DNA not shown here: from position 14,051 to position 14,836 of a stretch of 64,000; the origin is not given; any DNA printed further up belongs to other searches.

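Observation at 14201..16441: Phycobiliprotein-fold pair in which only one member keeps the bilin-attachment Cys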

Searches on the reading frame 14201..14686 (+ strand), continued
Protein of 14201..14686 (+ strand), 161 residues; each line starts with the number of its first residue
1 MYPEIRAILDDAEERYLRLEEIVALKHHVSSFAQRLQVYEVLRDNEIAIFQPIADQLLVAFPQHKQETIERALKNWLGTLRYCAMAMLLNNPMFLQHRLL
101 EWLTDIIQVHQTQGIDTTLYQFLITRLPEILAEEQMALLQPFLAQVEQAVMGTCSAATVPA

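Call 52: search_protein_representatives(alignment_id=A3)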
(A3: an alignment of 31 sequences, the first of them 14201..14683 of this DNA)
Query: 31 sequences, 161 profile positions. Proteins with E-value up to 0.001 (for the whole library): 343; up to 1e-10: 155; up to 1e-30: 58. The best 150 are listed.
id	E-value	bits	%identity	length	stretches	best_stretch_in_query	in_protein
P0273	8.0e-60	217.6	-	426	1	1-156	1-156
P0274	4.8e-57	208.6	-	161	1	1-159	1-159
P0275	4.7e-56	205.4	-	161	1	1-156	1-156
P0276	1.0e-55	204.3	-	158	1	1-156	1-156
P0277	9.6e-53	194.6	-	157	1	1-154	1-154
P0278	1.9e-52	193.6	-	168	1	1-156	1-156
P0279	3.9e-52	192.6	-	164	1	1-157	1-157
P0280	3.9e-52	192.6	-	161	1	1-159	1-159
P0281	2.5e-51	190.0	-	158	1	1-157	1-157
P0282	6.0e-51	188.7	-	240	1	1-157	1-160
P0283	6.9e-51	188.6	-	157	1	1-155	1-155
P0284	1.2e-50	187.8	-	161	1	1-155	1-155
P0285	1.6e-50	187.4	-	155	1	1-153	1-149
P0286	3.1e-49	183.2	-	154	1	1-150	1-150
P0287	4.4e-49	182.7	-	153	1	1-157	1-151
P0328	4.1e-33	130.8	-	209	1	4-152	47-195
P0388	4.7e-14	68.8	-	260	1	13-150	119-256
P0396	1.5e-12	63.9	-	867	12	99-133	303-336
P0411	1.8e-11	60.4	-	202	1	1-148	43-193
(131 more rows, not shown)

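Call 54: search_protein_families(library=pfam, proteins=[P0273, P0282, P0388, P0396, P0328, P0411], max_evalue=0.001)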
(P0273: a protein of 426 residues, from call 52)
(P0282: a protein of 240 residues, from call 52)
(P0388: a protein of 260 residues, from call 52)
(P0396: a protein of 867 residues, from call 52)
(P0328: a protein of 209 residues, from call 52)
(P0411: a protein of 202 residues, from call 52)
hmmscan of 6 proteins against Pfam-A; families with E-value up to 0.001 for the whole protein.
P0273 (426 aa): 1 family
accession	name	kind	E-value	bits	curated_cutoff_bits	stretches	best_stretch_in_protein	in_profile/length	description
PF00502.25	Phycobilisome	-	8.1e-07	29.6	22.2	1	12-111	8-115/155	Phycobilisome protein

P0282 (240 aa): 1 family
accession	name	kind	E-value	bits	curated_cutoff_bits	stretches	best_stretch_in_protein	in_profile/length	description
PF00502.25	Phycobilisome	-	5.6e-06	26.8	22.2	1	18-120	10-121/155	Phycobilisome protein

P0388 (260 aa): 1 family
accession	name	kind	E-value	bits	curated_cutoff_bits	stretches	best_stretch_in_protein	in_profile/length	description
PF00502.25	Phycobilisome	-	2.2e-15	57.4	22.2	1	120-256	10-155/155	Phycobilisome protein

P0396 (867 aa): 7 families
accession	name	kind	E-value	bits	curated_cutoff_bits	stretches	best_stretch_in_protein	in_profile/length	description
PF17873.7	Rep_1B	-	4.7e-15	55.6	25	0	33-58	2-27/53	Replicase polyprotein 1ab regulatory domain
PF09926.15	DUF2158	-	1.9e-13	50.4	22.3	0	53-66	24-37/50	Uncharacterized small protein (DUF2158)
PF04203.18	Sortase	-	9.5e-11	42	26.6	0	356-412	58-110/125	Sortase domain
PF17358.7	DUF5384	-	3.1e-09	37.5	25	0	63-87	68-92/145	Family of unknown function (DUF5384)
PF17827.6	PrmC_N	-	2.8e-07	31.4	23.4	0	203-238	36-71/71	PrmC N-terminal domain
PF02961.22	SAM_BAF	-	1.3e-06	29.3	25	0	483-507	56-80/88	Barrier to autointegration factor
PF21315.3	FAN1_HTH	-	0.00066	20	27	0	253-290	2-39/82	FAN1, HTH domain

P0328 (209 aa): 1 family
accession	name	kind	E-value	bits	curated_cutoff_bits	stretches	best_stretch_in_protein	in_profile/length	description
PF00502.25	Phycobilisome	-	2.8e-08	34.3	22.2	1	53-182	6-144/155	Phycobilisome protein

P0411 (202 aa): 1 family
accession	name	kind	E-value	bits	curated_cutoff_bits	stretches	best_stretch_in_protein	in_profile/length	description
PF00502.25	Phycobilisome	-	7.7e-09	36.1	22.2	1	54-151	8-110/155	Phycobilisome protein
